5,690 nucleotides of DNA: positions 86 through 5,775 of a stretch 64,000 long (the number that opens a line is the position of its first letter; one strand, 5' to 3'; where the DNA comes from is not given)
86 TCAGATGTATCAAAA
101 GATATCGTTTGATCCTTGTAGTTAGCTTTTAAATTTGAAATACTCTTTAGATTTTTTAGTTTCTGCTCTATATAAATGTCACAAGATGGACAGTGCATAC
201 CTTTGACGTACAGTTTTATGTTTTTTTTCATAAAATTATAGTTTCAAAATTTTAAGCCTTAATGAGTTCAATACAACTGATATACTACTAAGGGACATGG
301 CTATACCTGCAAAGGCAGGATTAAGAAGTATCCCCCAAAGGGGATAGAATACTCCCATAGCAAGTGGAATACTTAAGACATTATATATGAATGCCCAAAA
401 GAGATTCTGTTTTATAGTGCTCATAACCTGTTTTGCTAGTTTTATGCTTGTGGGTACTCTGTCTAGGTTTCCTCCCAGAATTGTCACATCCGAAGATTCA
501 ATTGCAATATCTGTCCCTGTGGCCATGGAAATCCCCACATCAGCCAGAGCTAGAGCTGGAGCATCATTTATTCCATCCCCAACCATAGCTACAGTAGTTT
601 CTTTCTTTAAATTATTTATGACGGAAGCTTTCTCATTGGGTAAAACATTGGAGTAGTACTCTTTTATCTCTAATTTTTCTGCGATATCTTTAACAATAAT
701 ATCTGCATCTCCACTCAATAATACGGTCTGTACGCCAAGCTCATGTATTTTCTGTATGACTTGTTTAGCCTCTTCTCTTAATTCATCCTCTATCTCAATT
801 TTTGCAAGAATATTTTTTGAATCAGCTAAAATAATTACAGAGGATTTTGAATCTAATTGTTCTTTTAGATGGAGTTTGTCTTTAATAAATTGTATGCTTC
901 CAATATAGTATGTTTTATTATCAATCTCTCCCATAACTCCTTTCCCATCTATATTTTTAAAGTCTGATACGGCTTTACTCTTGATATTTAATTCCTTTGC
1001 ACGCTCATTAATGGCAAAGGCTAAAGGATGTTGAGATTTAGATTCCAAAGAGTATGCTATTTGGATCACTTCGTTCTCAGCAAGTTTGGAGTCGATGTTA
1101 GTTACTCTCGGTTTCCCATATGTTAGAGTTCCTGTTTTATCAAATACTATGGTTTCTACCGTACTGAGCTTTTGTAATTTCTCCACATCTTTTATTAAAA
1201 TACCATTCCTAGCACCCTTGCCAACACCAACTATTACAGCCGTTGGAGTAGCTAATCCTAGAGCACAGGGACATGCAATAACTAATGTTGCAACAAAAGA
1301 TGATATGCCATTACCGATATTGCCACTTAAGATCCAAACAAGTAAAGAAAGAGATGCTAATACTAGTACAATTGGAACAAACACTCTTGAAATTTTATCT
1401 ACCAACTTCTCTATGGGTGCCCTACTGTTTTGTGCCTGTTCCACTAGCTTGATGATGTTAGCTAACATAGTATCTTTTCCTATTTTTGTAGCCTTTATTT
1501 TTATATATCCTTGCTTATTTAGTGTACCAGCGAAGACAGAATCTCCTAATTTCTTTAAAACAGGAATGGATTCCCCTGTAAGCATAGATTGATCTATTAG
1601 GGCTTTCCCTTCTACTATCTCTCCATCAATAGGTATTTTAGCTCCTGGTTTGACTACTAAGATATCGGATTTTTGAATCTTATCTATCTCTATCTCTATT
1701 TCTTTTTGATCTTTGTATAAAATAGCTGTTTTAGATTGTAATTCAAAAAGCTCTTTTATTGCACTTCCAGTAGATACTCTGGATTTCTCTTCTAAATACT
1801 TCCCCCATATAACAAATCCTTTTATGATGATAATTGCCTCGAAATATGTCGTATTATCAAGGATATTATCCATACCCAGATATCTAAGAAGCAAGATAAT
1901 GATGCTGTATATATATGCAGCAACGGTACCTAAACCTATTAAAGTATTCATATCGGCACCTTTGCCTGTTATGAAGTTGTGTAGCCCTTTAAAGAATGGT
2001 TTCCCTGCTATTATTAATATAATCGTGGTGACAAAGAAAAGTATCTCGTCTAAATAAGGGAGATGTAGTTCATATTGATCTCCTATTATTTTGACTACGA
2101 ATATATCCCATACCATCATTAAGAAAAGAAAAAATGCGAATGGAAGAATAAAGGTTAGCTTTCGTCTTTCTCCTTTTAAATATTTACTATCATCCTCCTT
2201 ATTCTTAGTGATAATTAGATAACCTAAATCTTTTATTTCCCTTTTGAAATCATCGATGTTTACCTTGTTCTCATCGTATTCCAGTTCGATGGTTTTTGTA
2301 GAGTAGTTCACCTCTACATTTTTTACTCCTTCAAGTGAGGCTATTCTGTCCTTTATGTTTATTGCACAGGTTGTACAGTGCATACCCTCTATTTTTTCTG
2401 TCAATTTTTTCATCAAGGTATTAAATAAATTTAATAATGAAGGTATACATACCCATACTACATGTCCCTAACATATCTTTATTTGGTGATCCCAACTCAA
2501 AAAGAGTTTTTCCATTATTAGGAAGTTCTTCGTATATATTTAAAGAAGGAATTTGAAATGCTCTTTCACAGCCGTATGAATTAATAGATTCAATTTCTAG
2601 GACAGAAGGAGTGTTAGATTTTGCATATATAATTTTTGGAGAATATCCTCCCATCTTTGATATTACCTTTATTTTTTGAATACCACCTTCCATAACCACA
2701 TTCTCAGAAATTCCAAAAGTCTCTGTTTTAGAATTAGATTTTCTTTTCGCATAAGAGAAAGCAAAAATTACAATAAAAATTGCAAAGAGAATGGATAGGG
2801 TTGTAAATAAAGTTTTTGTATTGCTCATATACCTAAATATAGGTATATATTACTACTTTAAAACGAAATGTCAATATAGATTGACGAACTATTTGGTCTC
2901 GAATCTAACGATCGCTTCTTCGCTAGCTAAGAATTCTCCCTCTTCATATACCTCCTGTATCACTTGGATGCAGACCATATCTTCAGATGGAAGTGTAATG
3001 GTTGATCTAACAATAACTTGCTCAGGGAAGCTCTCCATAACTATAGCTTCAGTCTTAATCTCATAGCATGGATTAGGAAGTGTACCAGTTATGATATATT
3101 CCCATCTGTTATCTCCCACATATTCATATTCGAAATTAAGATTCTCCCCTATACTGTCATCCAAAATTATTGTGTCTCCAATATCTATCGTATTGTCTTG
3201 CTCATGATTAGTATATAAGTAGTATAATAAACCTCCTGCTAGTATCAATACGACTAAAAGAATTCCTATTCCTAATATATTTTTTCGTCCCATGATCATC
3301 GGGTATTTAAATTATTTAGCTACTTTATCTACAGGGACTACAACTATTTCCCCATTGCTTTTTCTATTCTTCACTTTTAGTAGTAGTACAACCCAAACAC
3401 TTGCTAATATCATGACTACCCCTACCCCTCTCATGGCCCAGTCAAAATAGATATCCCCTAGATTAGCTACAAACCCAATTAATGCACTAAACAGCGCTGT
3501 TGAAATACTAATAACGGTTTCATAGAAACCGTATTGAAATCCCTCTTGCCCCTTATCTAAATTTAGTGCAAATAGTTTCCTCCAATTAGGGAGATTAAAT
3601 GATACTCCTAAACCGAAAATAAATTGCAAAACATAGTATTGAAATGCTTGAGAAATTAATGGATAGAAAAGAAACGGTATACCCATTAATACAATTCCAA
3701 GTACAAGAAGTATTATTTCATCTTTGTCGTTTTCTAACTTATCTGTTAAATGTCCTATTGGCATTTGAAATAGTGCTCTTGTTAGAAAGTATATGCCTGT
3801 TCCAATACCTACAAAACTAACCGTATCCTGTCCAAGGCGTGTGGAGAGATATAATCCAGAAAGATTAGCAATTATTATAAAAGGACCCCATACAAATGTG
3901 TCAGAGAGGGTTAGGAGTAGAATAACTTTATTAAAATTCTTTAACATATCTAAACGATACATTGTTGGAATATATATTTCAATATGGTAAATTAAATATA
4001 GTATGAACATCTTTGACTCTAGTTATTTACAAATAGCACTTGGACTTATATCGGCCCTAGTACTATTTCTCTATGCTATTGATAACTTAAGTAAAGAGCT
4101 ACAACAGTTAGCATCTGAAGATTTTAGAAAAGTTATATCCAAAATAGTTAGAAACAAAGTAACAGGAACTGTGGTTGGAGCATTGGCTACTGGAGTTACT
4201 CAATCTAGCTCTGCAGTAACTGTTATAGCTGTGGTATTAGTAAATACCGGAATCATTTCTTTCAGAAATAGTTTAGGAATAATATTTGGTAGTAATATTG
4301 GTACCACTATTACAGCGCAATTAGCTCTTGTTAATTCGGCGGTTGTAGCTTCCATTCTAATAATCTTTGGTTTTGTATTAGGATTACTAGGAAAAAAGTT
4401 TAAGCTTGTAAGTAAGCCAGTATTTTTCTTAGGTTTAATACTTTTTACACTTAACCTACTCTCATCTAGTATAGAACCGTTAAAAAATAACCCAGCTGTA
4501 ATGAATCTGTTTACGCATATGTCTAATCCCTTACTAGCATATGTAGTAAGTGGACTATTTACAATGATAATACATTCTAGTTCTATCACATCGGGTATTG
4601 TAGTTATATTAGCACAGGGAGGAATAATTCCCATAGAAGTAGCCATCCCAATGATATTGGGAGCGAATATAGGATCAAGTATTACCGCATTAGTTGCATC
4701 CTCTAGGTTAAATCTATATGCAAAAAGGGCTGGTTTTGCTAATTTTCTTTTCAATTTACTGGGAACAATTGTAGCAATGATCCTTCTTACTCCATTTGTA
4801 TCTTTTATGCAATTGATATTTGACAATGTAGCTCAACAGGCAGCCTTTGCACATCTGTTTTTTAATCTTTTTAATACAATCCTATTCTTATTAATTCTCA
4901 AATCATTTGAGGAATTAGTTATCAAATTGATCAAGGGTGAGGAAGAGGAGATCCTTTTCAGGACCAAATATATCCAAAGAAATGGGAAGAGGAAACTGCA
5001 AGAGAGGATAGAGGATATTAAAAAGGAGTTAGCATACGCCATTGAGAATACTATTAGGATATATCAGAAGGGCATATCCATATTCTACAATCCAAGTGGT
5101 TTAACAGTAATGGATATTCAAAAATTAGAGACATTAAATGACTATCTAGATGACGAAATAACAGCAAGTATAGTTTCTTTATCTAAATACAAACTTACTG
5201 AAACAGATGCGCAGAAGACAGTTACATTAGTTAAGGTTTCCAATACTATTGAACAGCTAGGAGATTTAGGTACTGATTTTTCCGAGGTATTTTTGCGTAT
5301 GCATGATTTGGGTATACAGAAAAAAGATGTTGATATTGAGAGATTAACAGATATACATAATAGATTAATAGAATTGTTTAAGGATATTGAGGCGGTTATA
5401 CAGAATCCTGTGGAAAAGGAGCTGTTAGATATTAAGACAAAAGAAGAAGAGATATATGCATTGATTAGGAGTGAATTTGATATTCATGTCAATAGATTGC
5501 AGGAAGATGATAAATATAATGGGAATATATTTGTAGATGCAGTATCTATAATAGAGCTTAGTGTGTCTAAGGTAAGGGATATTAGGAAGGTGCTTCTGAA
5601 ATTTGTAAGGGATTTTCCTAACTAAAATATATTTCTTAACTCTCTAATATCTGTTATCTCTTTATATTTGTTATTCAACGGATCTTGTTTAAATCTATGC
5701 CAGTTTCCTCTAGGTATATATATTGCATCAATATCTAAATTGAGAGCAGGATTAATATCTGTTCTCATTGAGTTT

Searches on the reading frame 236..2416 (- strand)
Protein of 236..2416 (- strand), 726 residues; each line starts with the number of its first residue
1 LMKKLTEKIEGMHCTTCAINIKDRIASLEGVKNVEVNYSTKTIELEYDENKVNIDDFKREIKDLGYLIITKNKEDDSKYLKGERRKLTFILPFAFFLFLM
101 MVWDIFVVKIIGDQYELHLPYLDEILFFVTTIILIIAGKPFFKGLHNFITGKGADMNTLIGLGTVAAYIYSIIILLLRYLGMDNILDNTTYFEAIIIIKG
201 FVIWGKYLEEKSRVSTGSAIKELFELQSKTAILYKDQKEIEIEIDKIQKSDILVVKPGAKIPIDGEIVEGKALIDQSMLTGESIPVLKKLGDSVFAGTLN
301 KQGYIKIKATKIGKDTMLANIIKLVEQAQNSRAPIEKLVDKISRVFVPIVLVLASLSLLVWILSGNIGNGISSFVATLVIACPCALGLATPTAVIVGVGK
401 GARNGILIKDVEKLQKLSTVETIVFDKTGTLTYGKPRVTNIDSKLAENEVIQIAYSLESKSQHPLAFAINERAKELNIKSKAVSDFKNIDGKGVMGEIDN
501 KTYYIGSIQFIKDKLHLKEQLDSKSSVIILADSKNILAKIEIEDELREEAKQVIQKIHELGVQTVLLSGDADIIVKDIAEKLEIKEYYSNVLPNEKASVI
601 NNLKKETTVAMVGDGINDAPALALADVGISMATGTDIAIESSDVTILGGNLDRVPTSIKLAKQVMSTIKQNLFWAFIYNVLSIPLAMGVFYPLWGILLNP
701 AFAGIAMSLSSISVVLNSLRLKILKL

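Call 56: search_protein_families(library=ncbifam, proteins=[window:236-2416:-], max_evalue=0.00001)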
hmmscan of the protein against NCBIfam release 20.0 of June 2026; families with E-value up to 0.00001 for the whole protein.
window:236-2416:- (726 aa): 32 families (the best 25 are shown)
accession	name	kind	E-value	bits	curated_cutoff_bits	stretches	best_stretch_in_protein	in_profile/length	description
TIGR01525.1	ATPase-IB_hvy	subfamily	2.8e-182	607.5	346.25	1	156-721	1-560/560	heavy metal translocating P-type ATPase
TIGR01511.1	ATPase-IB1_Cu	subfamily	5.6e-177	589.9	397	1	137-722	1-542/542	copper-translocating P-type ATPase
NF007952.0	PRK10671.1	equivalog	3.6e-166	554.7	1316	1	9-721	109-831/838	copper-exporting P-type ATPase CopA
TIGR01512.1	ATPase-IB2_Cd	subfamily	1.7e-122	409.6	313.5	1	191-720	18-491/494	cadmium family heavy metal-translocating P-type ATPase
NF008262.1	PRK11033.1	equivalog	3.3e-117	392.8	1005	1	5-676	43-689/731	zinc/cadmium/mercury/lead-transporting ATPase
NF033775.1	P_type_ZntA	exception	2e-107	360.3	1240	1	193-678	202-692/732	Zn(II)/Cd(II)/Pb(II) translocating P-type ATPase ZntA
TIGR01494.1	ATPase_P-type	subfamily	2.3e-83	280.2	62.3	1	200-691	4-465/478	HAD-IC family P-type ATPase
TIGR01647.1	ATPase-IIIA_H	equivalog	1.1e-51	176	615.5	2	213-586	76-483/755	plasma-membrane proton-efflux P-type ATPase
TIGR01497.1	kdpB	equivalog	9.8e-46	156.1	527.9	1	231-667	108-569/675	potassium-transporting ATPase subunit KdpB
NF010609.0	PRK14010.1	equivalog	3.9e-37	127.8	1323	2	234-437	110-315/673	K(+)-transporting ATPase subunit B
TIGR01116.1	ATPase-IIA1_Ca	equivalog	1.4e-31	109.4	703.4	2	217-467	52-312/799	calcium-translocating P-type ATPase, SERCA-type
TIGR01517.1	ATPase-IIB_Ca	equivalog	4.9e-29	101.1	507.05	2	592-686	612-707/882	calcium-translocating P-type ATPase, PMCA-type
TIGR01522.1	ATPase-IIA2_Ca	equivalog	6.8e-29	100.2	798.3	2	182-441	77-340/854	calcium-transporting P-type ATPase, PMR1-type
TIGR01524.1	ATPase-IIIB_Mg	equivalog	8.9e-27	93.3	610.75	2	557-668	548-664/867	magnesium-translocating P-type ATPase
TIGR01657.1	P-ATPase-V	hypoth_equivalog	1.3e-26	92.5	618.25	2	187-289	190-291/1055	ATP13A2 family polyamine export P-type ATPase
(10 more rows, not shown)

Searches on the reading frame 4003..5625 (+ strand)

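Call 56: search_protein_families(library=ncbifam, proteins=[window:4003-5625:+], max_evalue=0.00001)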
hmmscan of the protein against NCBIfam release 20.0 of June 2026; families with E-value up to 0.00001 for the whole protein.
window:4003-5625:+ (540 aa): 3 families
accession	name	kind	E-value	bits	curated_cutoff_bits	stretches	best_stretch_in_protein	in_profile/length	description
TIGR00704.1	NaPi_cotrn_rel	hypoth_equivalog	6.7e-54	183.6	210.1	1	11-311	3-306/308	Na/Pi-cotransporter II-related protein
NF037997.1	Na_Pi_symport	subfamily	3e-50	171.4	50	1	18-306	4-294/294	Na/Pi symporter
TIGR01013.1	2a58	subfamily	1.3e-19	70.4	306.15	2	20-111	5-98/456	sodium-dependent inorganic phosphate transporter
